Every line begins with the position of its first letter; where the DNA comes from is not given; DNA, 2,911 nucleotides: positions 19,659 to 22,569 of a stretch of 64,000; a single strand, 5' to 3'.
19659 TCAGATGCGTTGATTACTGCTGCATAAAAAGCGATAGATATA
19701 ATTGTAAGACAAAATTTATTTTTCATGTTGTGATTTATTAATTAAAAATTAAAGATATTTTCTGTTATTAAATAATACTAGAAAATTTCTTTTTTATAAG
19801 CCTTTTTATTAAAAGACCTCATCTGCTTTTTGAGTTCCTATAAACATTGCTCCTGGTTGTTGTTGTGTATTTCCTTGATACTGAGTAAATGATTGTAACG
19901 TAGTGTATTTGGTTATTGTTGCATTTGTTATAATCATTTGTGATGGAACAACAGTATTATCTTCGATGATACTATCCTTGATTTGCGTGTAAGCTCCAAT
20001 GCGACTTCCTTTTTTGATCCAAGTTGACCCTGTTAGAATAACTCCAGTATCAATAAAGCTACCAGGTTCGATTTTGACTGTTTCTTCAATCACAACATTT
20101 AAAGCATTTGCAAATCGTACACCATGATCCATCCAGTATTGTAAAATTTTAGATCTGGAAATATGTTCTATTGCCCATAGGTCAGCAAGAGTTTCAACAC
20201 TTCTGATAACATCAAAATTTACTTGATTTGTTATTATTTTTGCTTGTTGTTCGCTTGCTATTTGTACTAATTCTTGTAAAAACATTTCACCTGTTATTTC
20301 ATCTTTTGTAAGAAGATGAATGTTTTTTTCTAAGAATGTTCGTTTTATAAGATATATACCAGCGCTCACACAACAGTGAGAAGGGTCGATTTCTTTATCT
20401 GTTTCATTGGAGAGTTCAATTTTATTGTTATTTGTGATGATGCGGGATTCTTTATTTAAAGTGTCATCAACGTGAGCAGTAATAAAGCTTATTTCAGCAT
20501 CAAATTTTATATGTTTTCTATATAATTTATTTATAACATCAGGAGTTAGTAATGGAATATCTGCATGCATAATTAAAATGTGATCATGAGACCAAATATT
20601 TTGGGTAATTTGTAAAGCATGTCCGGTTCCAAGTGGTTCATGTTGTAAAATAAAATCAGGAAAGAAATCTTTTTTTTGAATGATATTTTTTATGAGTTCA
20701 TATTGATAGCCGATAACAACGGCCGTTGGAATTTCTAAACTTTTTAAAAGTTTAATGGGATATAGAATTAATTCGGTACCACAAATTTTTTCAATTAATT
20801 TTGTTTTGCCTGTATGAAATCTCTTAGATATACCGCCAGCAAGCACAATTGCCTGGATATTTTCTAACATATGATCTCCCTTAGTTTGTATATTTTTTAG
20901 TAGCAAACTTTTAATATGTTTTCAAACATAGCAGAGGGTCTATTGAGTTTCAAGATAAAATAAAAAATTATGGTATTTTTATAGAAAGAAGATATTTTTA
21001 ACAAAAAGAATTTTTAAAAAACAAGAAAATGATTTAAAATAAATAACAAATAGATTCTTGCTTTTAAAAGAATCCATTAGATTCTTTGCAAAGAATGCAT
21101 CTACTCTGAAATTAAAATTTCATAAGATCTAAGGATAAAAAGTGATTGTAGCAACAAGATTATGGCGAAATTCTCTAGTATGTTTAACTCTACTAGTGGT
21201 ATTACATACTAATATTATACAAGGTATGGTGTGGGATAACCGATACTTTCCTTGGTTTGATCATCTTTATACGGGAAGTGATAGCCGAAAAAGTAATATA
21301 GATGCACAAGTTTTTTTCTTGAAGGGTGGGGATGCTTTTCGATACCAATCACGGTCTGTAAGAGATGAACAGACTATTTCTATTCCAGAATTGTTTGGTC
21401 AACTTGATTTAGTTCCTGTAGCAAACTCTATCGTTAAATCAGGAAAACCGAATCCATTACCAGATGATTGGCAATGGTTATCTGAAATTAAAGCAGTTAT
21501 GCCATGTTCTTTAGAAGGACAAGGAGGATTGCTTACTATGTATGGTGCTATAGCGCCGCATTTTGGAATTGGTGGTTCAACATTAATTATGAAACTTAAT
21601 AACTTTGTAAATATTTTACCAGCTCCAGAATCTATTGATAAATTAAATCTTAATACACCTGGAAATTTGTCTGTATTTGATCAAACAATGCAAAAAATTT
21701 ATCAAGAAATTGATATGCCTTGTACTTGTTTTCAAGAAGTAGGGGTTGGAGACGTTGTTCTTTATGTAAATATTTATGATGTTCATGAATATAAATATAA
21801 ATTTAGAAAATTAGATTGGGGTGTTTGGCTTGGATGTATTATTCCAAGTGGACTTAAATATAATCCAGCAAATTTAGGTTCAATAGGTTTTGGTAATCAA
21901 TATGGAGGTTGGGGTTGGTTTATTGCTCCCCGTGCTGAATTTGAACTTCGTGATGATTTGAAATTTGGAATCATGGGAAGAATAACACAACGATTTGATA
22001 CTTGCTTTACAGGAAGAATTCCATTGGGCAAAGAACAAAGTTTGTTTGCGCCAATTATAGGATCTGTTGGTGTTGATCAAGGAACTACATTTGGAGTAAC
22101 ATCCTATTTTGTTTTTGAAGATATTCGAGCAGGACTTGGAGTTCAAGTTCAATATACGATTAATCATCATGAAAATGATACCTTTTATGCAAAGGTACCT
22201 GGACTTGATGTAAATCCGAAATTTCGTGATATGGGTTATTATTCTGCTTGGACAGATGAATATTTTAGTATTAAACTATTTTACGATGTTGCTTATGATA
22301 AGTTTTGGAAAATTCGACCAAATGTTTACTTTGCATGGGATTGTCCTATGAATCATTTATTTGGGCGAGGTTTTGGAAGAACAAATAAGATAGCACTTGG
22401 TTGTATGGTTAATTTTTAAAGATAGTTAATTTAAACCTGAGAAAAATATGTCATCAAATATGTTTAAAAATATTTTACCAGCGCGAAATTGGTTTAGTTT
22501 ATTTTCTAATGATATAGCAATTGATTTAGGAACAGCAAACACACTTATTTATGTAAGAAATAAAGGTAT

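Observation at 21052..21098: Recurring palindrome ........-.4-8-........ upstream of five envelope gene units (candidate regulon operator or 5'-UTR hairpin)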

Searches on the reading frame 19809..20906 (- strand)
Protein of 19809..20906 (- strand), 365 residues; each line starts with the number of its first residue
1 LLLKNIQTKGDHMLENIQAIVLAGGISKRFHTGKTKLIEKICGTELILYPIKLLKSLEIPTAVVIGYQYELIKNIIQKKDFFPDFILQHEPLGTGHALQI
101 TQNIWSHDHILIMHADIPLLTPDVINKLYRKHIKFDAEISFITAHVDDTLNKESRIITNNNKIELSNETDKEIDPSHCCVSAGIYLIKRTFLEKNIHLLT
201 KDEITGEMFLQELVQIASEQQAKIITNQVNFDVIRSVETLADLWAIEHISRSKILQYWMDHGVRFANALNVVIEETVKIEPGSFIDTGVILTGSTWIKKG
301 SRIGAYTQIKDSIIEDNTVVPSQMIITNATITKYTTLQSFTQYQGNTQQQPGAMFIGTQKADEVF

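Call 12: search_protein_families(library=pfam, proteins=[window:19809-20906:-], max_evalue=0.01)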
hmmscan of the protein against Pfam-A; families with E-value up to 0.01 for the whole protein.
window:19809-20906:- (365 aa): 5 families
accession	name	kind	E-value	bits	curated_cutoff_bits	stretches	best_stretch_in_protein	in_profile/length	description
PF12804.13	NTP_transf_3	-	8.1e-11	42.8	27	1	19-139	1-118/160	MobA-like NTP transferase domain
PF00483.29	NTP_transferase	-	1.5e-08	34.9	21.2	1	19-262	2-230/245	Nucleotidyl transferase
PF00132.30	Hexapep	-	9.5e-06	25.5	27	0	295-321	2-29/36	Bacterial transferase hexapeptide (six repeats)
PF25084.1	LbH_EIF2B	-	0.00015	22.2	54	1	293-339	20-66/105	EIF2B subunit epsilon LbH domain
PF24894.1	Hexapep_GlmU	-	0.003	18.1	23.3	0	283-338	19-78/104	GlmU-like, C-terminal hexapeptide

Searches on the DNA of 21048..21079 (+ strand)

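Call 81: build_rna_model(alignment_id=A2, structure=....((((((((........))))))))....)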
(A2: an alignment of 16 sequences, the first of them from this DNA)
Model R1 built from alignment A2 (16 sequences, 32 columns); structure: as given.
model positions 29; base pairs 8; branch points 0; effective number of sequences 16; information 1.119 bits per position. Calibrated on 0.2 Mb of random sequence (short: E-values are rough).
structure used (alignment columns):
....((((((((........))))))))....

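Call 82: search_with_rna_model(model_id=R1, source=window, filters=off, max_evalue=10)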
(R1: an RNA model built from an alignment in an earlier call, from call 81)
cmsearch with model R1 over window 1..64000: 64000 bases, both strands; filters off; matches with E-value up to 10: 43.
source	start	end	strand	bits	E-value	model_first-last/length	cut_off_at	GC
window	31731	31758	-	42.1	2e-08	1-29/29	no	0.18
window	52718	52745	-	38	2.7e-07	1-29/29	no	0.21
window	49506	49534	-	35.9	9.3e-07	1-29/29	no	0.24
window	21048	21079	-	34.5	2.3e-06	1-29/29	no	0.22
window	21048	21079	+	34.4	2.5e-06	1-29/29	no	0.22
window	56912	56939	-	33.3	4.7e-06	1-29/29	no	0.29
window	49506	49534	+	32.8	6.3e-06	1-29/29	no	0.24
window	31731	31758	+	31.3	1.7e-05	1-29/29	no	0.18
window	52718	52745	+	27.7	0.00016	1-29/29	no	0.21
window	56912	56939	+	23.5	0.0021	1-29/29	no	0.29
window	7804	7833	-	16.5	0.16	1-29/29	no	0.17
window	30181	30198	-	15.8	0.24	7-23/29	no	0.17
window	7120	7159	+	14.6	0.52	1-29/29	no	0.22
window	6463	6494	-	14.4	0.57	1-29/29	no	0.31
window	24894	24917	-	14.2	0.66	1-29/29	no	0.08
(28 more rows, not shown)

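Call 83: search_with_rna_model(model_id=R1, sources=[L002, L003, L004, L005, L006, L007, L008, L009, L010, L011, L012, L013, L014, L015, L016, L017, L018, L019, L020, L021, L022, L023, L024, L025, L026, L027, L028, L029, L030, L031, L032, L033, L043, L044, L045, L049, L050], max_evalue=10)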
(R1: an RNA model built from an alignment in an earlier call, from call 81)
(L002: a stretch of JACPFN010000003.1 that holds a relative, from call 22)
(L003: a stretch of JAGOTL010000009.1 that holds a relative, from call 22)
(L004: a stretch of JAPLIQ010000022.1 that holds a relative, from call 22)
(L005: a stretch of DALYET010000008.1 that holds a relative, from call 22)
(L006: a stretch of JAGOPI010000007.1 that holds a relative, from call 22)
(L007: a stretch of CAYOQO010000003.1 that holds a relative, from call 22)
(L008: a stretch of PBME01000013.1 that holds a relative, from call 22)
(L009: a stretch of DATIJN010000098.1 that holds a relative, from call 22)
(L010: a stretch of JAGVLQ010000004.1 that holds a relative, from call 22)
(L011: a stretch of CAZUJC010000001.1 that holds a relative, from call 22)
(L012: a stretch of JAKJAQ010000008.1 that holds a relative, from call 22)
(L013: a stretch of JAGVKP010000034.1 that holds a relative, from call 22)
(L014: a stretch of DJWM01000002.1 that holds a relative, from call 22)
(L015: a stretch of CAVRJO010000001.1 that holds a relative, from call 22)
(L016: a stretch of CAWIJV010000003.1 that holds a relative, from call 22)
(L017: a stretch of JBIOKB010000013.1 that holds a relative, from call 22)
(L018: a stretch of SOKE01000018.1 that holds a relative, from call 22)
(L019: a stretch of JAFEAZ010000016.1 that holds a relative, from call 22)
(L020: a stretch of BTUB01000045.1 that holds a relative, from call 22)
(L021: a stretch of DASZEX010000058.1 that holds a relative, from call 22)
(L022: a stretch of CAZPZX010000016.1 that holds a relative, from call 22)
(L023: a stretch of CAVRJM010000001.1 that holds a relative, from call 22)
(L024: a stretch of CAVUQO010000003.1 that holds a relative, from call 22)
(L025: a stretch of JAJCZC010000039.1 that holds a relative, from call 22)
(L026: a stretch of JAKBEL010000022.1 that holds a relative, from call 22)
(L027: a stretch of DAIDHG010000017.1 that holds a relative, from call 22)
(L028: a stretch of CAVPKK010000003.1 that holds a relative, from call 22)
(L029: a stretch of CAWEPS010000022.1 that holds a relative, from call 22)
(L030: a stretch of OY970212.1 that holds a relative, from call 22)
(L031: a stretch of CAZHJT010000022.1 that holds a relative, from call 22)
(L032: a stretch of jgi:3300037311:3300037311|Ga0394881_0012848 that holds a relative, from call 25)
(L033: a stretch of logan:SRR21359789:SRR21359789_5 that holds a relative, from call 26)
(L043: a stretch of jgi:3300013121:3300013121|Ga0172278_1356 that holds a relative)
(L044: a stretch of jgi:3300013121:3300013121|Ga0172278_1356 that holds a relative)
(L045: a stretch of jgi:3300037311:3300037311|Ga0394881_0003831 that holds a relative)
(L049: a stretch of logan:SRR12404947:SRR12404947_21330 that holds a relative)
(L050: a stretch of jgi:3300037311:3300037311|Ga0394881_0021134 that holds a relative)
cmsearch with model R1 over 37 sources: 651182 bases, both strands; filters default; matches with E-value up to 10: 37.
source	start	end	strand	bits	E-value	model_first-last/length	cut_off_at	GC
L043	16029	16058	+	42.5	1.7e-07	1-29/29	no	0.17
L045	701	729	+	41.6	2.9e-07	1-29/29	no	0.21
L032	6892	6921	+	36.9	5.3e-06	1-29/29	no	0.27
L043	9917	9947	+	36.3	7.7e-06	1-29/29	no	0.16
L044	9954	9982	+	36.2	8.1e-06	1-29/29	no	0.17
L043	19168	19197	-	33.6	3.9e-05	1-29/29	no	0.27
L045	4905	4932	+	32.3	9.3e-05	1-29/29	no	0.21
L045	8464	8493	+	32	0.00011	1-29/29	no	0.3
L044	9954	9982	-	31.8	0.00013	1-29/29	no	0.17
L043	16029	16058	-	30.9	0.00022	1-29/29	no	0.17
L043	19168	19197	+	30.7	0.00024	1-29/29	no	0.27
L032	6892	6921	-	30.2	0.00033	1-29/29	no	0.27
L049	866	894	+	29.9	0.00041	1-29/29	no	0.38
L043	9917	9947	-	29.7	0.00044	1-29/29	no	0.16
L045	701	729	-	29.3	0.00056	1-29/29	no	0.21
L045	8464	8493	-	29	0.00068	1-29/29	no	0.3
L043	6686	6712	-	25.5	0.0062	1-29/29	no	0.33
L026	17059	17093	+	23.6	0.02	1-29/29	no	0.23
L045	4905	4932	-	22.8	0.032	1-29/29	no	0.21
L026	17059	17093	-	20.7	0.12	1-29/29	no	0.23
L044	19581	19611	-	18.6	0.43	1-29/29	no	0.16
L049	866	894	-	17.3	0.98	1-29/29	no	0.38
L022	2260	2288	-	16.8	1.3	1-29/29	no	0.31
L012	17680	17741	-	15.9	2.3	1-29/29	no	0.35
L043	6686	6712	+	15.6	2.9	1-29/29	no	0.33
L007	6730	6758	-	15.3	3.5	1-29/29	no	0.17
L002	3564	3600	+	14.9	4.4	1-29/29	no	0.38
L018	16614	16642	+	14.8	4.6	1-29/29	no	0.21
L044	6571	6594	+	14.6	5.2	1-29/29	no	0.29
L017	14475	14506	-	14.5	5.5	1-29/29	no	0.28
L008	3726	3751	+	14.5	5.7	1-29/29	no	0.23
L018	19807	19831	+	14.2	6.8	1-29/29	no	0.12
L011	8250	8311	-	14.2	6.9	1-29/29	no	0.35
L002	7011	7040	-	14.1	7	1-29/29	no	0.27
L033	252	279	+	14.1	7.1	1-29/29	no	0.25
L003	8556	8584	+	14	7.6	1-29/29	no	0.28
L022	2260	2288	+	14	7.8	1-29/29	no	0.31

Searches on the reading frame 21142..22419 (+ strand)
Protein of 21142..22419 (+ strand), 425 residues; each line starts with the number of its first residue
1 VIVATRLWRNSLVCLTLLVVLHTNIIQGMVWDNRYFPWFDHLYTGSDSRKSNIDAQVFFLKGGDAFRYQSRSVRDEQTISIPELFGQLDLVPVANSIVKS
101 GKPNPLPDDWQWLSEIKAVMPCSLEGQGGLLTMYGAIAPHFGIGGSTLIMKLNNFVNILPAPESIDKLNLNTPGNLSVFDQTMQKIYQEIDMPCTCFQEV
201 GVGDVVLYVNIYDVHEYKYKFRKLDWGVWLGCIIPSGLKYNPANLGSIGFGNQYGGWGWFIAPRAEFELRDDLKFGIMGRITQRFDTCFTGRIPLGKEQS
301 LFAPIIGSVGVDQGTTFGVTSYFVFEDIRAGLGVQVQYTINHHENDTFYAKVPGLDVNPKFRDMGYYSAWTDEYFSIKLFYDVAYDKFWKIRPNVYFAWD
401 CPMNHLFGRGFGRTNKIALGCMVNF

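Call 12: search_protein_families(library=pfam, proteins=[window:21142-22419:+], max_evalue=0.01)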
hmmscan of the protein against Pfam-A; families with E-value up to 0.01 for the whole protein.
window:21142-22419:+ (425 aa): 1 family
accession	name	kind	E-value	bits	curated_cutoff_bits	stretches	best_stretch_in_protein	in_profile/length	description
PF07076.17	DUF1344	-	0.0071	16.6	23.1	0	309-343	18-52/60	Protein of unknown function (DUF1344)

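Call 19: find_homologous_proteins(query=window:21142-22419:+, max_evalue=0.001)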
Query window:21142-22419:+ (425 aa): 45 proteins with E <= 0.001 among 1761 candidates.
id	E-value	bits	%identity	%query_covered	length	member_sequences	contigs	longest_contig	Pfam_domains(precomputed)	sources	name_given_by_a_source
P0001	5.3e-294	993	97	100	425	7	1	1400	-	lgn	-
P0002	2.6e-249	846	82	96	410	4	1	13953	-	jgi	jgi:hypothetical protein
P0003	3.2e-224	763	73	100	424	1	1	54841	-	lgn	-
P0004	5.8e-223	759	73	100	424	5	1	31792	-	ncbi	-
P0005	3.7e-221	753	71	100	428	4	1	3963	-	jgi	-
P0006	1.0e-196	672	65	100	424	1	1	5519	-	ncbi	-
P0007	3.5e-194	664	64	100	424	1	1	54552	-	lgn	-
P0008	2.8e-191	654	64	100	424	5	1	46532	-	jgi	-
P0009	9.3e-190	649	64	100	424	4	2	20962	-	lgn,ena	-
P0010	2.2e-189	648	64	100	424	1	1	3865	-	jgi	jgi:hypothetical protein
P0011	6.1e-186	637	71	85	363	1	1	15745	-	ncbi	-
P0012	1.3e-179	616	62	100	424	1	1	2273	-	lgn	-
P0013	2.2e-178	612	60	100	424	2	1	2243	-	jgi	-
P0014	1.0e-174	600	58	100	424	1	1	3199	-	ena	-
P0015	2.2e-170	585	58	100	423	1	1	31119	-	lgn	-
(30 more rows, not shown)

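Call 22: find_related_loci(query=A1, collection=genome_contigs, flank=10000)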
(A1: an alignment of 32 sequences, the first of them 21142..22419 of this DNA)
Query A1 (425 aa) in genome_contigs; peptide patterns used: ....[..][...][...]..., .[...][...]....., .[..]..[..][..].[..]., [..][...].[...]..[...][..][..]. (x = any residue, [..] = any of these).
212 stretches matched a pattern; 31 encode a relative of the query (tblastn E <= 1e-3); 30 distinct loci.
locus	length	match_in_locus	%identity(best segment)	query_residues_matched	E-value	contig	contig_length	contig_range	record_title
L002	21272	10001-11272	70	1-425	0e+0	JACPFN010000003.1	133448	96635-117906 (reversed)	MAG: Candidatus Dependentiae bacterium isolate NC_groundwater_362_Ag_B-0.1um_32_12 GD18-4_B1_scaffold_31049, whole genom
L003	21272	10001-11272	60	1-425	3e-179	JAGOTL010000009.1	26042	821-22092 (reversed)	Candidatus Babeliales bacterium isolate Gw_Eff_bin_419 Gw_Eff_3618_length_26042_cov_7.013043, whole genome shotgun seque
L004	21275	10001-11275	56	1-425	1e-166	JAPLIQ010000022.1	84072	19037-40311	MAG: Candidatus Dependentiae bacterium isolate LacPavin_0920_SED3_MAG_37_17 LacPavin_0920_SED3_scaffold_519896, whole ge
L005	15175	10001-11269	52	1-425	5e-153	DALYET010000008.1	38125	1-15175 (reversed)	MAG TPA_asm: Candidatus Chromulinivoraceae bacterium isolate CTOTU14261 NODE_175_length_38125_cov_4.509089, whole genome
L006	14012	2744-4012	52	1-425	7e-150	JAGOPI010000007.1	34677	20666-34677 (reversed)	Candidatus Babeliales bacterium isolate Gw_Bodden_bin_185 Gw_Bodden_1363_length_34677_cov_6.345586, whole genome shotgun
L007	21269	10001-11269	49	1-425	2e-147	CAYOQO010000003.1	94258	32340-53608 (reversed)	MAG TPA_asm: uncultured Pseudomonadota bacterium isolate SRP192515_co2_323 genome assembly, contig: NODE_128_length_9425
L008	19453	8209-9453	48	9-425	2e-137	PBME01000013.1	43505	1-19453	MAG: Epsilonproteobacteria bacterium isolate SP22 154267, whole genome shotgun sequence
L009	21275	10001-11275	58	1-425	9e-170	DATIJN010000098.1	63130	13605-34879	MAG TPA_asm: Candidatus Saccharimonadales bacterium isolate SMAG_U15692 k141_549530, whole genome shotgun sequence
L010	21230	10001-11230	31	10-425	8e-63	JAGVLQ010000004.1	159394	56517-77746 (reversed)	MAG: Candidatus Babeliales bacterium isolate SW_22 c_000000029580, whole genome shotgun sequence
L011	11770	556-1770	32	12-425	1e-61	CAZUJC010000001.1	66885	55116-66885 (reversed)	MAG TPA_asm: uncultured Pseudomonadota bacterium isolate SRP150892_co2_472 genome assembly, contig: NODE_408_length_6688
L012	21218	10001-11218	31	13-425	2e-61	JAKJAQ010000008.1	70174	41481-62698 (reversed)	MAG: Candidatus Dependentiae bacterium isolate UR.bin19 NODE_8_length_70174_cov_3.117152, whole genome shotgun sequence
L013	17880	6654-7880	31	9-425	3e-57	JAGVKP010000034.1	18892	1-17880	MAG: Candidatus Babeliales bacterium isolate SW_41 c_000000037025, whole genome shotgun sequence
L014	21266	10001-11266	30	5-425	2e-54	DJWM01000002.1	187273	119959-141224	MAG TPA_asm: Candidatus Dependentiae bacterium UBA6230 UBA6230_contig_6871, whole genome shotgun sequence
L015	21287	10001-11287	29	9-425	2e-51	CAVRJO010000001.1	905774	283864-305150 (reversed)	MAG: Candidatus Babeliales bacterium isolate MFD05580.bin.1.59 genome assembly, contig: contig_44239, whole genome shotg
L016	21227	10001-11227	30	19-425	1e-50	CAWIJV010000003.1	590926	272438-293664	MAG: uncultured bacterium isolate MFD09495.bin.1.131 genome assembly, contig: contig_947, whole genome shotgun sequence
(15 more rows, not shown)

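Call 25: find_encoding_contigs(protein=P0002, flank=10000, max_places=4)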
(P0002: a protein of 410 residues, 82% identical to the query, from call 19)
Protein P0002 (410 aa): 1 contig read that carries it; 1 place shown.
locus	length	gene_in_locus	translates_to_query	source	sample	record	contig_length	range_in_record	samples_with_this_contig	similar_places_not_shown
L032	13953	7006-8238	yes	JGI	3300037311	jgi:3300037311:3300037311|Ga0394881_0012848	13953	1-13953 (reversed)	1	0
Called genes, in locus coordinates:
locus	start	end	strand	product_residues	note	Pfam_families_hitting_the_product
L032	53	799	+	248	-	PF12796:Ank_2, PF23745:ANK_LRRK2 (faint), PF12796:Ank_2, PF13637:Ank_4 (weak), PF12796:Ank_2, PF13637:Ank_4 (weak), PF12796:Ank_2, PF13637:Ank_4 (weak), +3 more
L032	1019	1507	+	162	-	PF13576:Pentapeptide_3 (weak), PF13599:Pentapeptide_4, PF00805:Pentapeptide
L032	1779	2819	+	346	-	PF13145:Rotamase_2 (weak)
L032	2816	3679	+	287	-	-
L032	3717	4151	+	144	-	-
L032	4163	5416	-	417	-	PF00149:Metallophos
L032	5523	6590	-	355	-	PF00483:NTP_transferase, PF02348:CTP_transf_3, PF12804:NTP_transf_3, PF00132:Hexapep (faint), PF25087:GMPPB_C (weak)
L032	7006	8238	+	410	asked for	-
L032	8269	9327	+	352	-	PF00022:Actin (weak), PF06723:MreB_Mbl, PF11104:PilM_2 (faint), PF00012:HSP70, PF14450:FtsA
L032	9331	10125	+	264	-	PF00398:RrnaAD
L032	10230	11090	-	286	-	PF00950:ABC-3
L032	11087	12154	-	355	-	PF00950:ABC-3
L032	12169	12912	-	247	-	PF00005:ABC_tran, PF02463:SMC_N (weak), PF13304:AAA_21 (faint)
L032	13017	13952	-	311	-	?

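Call 26: find_encoding_contigs(protein=P0003, flank=10000, max_places=4)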
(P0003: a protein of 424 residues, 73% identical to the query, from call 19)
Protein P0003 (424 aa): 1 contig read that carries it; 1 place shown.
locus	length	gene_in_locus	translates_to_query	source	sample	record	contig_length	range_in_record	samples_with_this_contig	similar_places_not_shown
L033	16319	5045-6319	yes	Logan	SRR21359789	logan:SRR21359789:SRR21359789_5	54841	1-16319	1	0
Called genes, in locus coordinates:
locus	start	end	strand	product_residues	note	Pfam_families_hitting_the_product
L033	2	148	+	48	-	?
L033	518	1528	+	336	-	-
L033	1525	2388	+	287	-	-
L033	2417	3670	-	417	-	PF00149:Metallophos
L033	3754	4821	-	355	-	PF00483:NTP_transferase, PF02348:CTP_transf_3 (weak), PF12804:NTP_transf_3, PF00132:Hexapep (faint), PF25084:LbH_EIF2B (weak), PF25087:GMPPB_C (weak)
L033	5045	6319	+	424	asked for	-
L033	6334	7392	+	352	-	PF00022:Actin (weak), PF06723:MreB_Mbl, PF11104:PilM_2 (faint), PF00012:HSP70, PF14450:FtsA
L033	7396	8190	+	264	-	PF00398:RrnaAD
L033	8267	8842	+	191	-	-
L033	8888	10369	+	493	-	PF00149:Metallophos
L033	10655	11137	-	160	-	-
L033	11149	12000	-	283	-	PF00950:ABC-3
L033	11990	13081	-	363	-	PF00950:ABC-3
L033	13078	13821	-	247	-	PF00005:ABC_tran, PF02463:SMC_N (faint), PF13304:AAA_21 (faint)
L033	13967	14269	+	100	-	-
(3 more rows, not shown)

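Call 27: find_encoding_contigs(protein=P0001, flank=10000, max_places=4)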
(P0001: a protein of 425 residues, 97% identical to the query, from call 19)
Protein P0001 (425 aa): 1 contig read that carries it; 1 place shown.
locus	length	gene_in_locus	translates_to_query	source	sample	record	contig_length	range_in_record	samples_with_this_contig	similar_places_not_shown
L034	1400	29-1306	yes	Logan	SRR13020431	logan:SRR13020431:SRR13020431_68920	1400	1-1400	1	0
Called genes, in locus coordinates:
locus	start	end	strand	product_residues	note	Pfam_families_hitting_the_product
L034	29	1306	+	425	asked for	-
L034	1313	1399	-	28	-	?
